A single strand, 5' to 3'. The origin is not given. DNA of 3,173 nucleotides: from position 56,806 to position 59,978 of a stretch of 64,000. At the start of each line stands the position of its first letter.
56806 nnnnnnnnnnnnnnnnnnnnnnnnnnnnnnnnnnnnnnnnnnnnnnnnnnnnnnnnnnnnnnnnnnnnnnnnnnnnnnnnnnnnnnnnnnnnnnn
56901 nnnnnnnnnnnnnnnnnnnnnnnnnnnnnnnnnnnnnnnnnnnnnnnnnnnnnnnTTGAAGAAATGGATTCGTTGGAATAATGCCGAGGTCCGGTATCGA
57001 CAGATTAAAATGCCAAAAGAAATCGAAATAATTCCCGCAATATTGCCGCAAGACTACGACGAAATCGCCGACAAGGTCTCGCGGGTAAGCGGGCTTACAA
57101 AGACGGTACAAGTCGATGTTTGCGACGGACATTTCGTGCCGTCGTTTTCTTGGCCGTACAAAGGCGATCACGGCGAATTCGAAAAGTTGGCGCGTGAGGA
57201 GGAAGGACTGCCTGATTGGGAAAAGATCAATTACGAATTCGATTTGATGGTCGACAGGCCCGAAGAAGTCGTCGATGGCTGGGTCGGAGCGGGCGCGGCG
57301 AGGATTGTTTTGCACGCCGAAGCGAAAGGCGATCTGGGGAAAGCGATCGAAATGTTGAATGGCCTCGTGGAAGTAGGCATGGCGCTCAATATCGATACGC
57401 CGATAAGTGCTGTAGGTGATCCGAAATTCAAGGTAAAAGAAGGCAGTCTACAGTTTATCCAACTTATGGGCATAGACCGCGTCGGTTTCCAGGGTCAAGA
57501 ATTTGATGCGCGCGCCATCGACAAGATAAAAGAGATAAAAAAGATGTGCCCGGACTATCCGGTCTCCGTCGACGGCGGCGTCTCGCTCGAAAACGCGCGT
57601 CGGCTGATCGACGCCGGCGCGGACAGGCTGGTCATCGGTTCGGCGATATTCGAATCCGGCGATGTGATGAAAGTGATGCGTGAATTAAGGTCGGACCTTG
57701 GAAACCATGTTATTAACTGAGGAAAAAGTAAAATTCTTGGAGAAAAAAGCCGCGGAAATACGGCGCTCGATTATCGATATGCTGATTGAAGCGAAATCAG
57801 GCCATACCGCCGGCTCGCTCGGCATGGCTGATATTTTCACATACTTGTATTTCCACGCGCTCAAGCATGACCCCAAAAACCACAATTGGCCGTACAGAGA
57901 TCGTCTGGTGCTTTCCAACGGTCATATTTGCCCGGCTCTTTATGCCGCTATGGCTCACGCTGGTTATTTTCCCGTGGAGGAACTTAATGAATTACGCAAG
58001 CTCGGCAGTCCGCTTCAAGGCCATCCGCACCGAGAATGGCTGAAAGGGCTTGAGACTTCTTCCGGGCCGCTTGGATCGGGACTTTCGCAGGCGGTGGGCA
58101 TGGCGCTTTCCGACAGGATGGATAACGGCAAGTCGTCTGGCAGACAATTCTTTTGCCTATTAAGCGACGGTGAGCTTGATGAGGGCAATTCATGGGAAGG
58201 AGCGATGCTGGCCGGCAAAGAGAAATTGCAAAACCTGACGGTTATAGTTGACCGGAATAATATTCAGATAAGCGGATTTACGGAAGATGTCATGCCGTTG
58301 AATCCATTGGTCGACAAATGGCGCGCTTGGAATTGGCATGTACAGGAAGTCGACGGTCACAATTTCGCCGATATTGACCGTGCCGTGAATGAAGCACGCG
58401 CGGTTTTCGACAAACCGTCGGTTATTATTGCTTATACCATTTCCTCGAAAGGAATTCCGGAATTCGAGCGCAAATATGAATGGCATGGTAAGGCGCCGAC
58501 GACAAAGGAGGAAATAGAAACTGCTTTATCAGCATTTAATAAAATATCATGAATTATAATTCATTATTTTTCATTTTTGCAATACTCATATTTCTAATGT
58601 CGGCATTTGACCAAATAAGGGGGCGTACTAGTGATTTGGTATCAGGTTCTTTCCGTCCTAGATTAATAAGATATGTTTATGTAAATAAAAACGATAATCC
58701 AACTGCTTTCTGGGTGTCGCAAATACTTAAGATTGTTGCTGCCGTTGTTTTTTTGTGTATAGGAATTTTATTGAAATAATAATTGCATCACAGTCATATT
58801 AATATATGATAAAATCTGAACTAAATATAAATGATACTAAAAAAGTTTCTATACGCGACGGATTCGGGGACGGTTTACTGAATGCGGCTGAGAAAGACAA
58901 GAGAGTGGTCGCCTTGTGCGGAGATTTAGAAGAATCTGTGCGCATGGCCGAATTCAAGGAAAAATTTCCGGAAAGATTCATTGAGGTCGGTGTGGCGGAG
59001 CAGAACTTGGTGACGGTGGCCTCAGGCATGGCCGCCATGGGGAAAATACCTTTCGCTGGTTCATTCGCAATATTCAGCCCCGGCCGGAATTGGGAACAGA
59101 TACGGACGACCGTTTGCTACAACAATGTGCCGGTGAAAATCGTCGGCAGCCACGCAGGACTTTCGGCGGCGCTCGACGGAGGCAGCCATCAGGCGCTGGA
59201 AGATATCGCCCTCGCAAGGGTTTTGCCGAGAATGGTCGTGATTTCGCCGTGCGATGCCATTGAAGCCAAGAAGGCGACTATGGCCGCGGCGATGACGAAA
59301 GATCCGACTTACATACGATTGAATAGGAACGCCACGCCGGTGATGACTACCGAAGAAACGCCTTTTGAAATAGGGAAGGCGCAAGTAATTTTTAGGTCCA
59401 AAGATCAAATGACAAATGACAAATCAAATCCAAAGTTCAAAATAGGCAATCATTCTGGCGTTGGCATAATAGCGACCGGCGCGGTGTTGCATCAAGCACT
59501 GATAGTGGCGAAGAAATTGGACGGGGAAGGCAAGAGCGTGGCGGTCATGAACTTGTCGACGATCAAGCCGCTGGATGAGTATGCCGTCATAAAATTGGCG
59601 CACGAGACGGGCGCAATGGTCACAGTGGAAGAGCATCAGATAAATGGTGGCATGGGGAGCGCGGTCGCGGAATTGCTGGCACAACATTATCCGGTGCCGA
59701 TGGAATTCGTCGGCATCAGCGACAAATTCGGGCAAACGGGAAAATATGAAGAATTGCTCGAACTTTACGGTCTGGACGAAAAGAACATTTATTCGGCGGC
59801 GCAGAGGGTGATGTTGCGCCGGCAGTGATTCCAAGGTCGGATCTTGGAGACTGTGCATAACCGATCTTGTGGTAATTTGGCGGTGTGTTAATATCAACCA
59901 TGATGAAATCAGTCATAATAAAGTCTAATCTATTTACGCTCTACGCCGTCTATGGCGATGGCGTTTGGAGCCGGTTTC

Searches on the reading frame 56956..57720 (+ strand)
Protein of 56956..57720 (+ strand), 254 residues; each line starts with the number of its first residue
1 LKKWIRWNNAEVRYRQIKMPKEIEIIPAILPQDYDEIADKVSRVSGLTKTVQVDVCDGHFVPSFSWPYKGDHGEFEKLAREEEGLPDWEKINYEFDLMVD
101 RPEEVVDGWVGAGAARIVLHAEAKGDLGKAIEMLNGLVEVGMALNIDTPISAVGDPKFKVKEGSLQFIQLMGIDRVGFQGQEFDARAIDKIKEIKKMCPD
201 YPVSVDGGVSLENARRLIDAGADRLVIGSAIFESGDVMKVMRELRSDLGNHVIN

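Call 14: search_protein_families(library=pfam, proteins=[window:56956-57720:+], max_evalue=0.001)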
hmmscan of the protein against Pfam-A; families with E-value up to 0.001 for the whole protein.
window:56956-57720:+ (254 aa): 4 families
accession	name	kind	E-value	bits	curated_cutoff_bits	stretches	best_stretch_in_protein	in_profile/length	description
PF00834.25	Ribul_P_3_epim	-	1.3e-29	103.4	21.1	1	25-232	2-198/198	Ribulose-phosphate 3 epimerase family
PF00977.27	His_biosynth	-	4.9e-06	26.6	23.6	1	186-241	60-115/228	Histidine biosynthesis protein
PF01884.23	PcrB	-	0.00041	20.3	23.9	1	186-238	166-218/226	PcrB family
PF02581.23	TMP-TENI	-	0.00051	19.9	27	1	185-231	135-180/180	Thiamine monophosphate synthase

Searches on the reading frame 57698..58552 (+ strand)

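Call 14: search_protein_families(library=pfam, proteins=[window:57698-58552:+], max_evalue=0.001)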
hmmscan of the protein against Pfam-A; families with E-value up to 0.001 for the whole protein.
window:57698-58552:+ (284 aa): 2 families
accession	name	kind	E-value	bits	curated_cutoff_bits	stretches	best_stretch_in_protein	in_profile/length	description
PF00456.26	Transketolase_N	-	1.5e-60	205.4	22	1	18-276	6-271/334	Transketolase, thiamine diphosphate binding domain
PF13292.11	DXP_synthase_N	-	7.7e-10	38.9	21.2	1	12-192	16-176/274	1-deoxy-D-xylulose-5-phosphate synthase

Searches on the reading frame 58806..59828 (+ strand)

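Call 14: search_protein_families(library=pfam, proteins=[window:58806-59828:+], max_evalue=0.001)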
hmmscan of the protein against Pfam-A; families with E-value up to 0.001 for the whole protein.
window:58806-59828:+ (340 aa): 3 families
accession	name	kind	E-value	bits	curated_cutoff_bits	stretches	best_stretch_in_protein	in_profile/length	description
PF02779.29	Transket_pyr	-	1.2e-38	132.9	27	1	13-178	2-173/174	Transketolase, pyrimidine binding domain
PF02780.25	Transketolase_C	-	1.9e-25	89.6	25.9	1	219-328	12-124/124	Transketolase, C-terminal domain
PF22613.1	Transketolase_C_1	-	0.00034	21.2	27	1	218-324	13-113/113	Transketolase-like TK C-terminal domain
